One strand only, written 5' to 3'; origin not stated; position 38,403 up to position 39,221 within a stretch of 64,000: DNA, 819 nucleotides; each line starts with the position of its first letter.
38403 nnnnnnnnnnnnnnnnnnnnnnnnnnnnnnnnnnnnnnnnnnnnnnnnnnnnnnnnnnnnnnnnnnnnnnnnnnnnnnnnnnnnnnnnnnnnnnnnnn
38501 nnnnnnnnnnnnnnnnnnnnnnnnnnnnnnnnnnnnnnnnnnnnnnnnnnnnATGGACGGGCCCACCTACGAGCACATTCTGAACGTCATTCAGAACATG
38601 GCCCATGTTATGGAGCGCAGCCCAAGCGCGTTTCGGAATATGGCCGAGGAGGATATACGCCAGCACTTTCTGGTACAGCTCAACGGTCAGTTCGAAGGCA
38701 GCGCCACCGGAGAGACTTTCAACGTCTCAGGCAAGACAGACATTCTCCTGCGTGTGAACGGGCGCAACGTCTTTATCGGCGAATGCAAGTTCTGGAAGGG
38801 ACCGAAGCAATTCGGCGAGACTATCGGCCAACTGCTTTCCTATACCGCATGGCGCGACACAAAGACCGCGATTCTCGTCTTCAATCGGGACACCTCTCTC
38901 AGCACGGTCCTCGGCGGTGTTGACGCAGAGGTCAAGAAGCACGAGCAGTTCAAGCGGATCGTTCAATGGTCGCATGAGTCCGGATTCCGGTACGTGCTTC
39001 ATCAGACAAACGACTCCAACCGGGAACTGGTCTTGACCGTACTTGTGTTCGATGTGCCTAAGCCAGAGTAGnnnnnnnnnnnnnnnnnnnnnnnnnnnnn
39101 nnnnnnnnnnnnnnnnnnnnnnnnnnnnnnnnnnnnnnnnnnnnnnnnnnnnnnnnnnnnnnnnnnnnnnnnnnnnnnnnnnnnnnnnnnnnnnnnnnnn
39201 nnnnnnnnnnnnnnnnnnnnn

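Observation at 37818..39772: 417-aa protein with C-terminal PD-(D/E)xK nuclease-like core plus a 200-aa downstream partner of unknown family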

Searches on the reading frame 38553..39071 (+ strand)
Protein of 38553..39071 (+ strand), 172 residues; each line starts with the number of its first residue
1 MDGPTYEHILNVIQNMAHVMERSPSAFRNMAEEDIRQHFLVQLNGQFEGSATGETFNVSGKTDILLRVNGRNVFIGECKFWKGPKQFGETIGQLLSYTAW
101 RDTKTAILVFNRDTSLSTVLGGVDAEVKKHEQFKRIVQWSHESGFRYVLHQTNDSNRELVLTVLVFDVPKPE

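Call 50: predict_structure(alignment_id=A3)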
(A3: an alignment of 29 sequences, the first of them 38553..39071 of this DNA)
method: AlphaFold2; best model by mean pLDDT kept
length: 172 residues; sequences in the alignment: 29
mean_pLDDT: 86.0   pTM: 0.84
mean pLDDT of the five models: 86.0, 85.8, 85.2, 84.9, 80.3
residues with pLDDT >= 90: 62; 70-90: 101; 50-70: 6; < 50: 3
segments of 3 or more residues with pLDDT < 50: 57-59
pLDDT, mean of each block of 10 residues (from residue 1): 85 88 88 89 86 62 82 89 92 81 87 92 95 90 89 80 92 71
secondary structure, 60 per line:
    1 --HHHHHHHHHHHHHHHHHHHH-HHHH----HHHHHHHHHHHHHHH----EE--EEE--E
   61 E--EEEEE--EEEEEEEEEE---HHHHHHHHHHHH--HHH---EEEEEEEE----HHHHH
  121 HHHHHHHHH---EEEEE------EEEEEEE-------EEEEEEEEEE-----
elements in order: H3-22 H24-27 H32-46 E55-57 E64-68 E71-80 H84-95 E104-111 H116-129 E133-137 E144-150 E158-167

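Call 54: fold_search(model_id=the predicted structure, library=pdb)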
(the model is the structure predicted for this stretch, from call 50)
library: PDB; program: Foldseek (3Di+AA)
matches with E <= 10: 844; with E <= 0.001: 0
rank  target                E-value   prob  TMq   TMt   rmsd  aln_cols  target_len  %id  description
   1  5w0b_A                1.0e-02  0.23  0.17  0.10  17.4       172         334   11  Structure of human TUT7 catalytic module (CM) (released 2017-06-28)
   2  8opt_A                1.5e-02  0.51  0.26  0.08  17.1       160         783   11  Human terminal uridylyltransferase 7 (TUT7/ZCCHC6) bound with pre-let7g miRNA and Lin28A - complex 2 (released 2024-07-24)
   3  6ut7_G                1.6e-02  0.85  0.36  0.17   8.1       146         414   13  Fitted model for the tetradecameric assembly of Thermococcus gammatolerans McrB AAA+ hexamers with bound McrC (released 2020-10-21)
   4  5w0n_C                1.7e-02  0.38  0.26  0.15  17.4       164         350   12  Structure of human TUT7 catalytic module (CM) in complex with UMPNPP and U2 RNA (released 2017-06-28)
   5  5w0b_B                3.0e-02  0.18  0.18  0.10  17.6       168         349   12  Structure of human TUT7 catalytic module (CM) (released 2017-06-28)
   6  5w0m_A                3.0e-02  0.18  0.18  0.09  17.5       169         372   12  Structure of human TUT7 catalytic module (CM) in complex with U5 RNA (released 2017-06-28)
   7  5w0n_A                3.2e-02  0.28  0.24  0.13  17.0       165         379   11  Structure of human TUT7 catalytic module (CM) in complex with UMPNPP and U2 RNA (released 2017-06-28)
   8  5w0o_B                5.2e-02  0.28  0.24  0.15  16.3       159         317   11  Structure of human TUT7 catalytic module (CM) in complex with dsRNA (released 2017-06-28)
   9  5w0m_C                6.3e-02  0.21  0.22  0.12  18.0       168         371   10  Structure of human TUT7 catalytic module (CM) in complex with U5 RNA (released 2017-06-28)
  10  5vzg_A                6.3e-02  0.20  0.20  0.12  14.2       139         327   12  Pre-catalytic ternary complex of human Polymerase Mu (W434H) mutant with incoming nonhydrolyzable UMPNPP (released 2017-07-05)
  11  5o3m_C                6.8e-02  0.16  0.21  0.09  10.3       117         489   13  Crystal structure of apo Klebsiella pneumoniae 3,4-dihydroxybenzoic acid decarboxylase (AroY) (released 2017-09-13)
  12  5w0n_B                7.2e-02  0.23  0.26  0.14  17.7       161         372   10  Structure of human TUT7 catalytic module (CM) in complex with UMPNPP and U2 RNA (released 2017-06-28)
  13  5w0m_B                7.7e-02  0.11  0.18  0.10  17.6       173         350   11  Structure of human TUT7 catalytic module (CM) in complex with U5 RNA (released 2017-06-28)
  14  4at8_D                8.2e-02  0.77  0.25  0.15   4.5        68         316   12  Crystal structure of the NF90-NF45 dimerisation domain complex with ATP (released 2012-08-01)
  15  8opp_A                8.7e-02  0.13  0.19  0.06  17.1       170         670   14  Structure of human terminal uridylyltransferase 7 (hTUT7/ZCCHC6) bound with pre-let7g miRNA and UTPalphaS (released 2024-07-24)
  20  3odh_A                1.2e-01  0.75  0.44  0.40   5.6       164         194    8  Structure of OkrAI/DNA complex (released 2010-10-06)
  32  3ijm_B                1.6e-01  0.51  0.32  0.37   6.0       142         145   14  The structure of a restriction endonuclease-like fold superfamily protein from Spirosoma linguale. (released 2009-09-22)
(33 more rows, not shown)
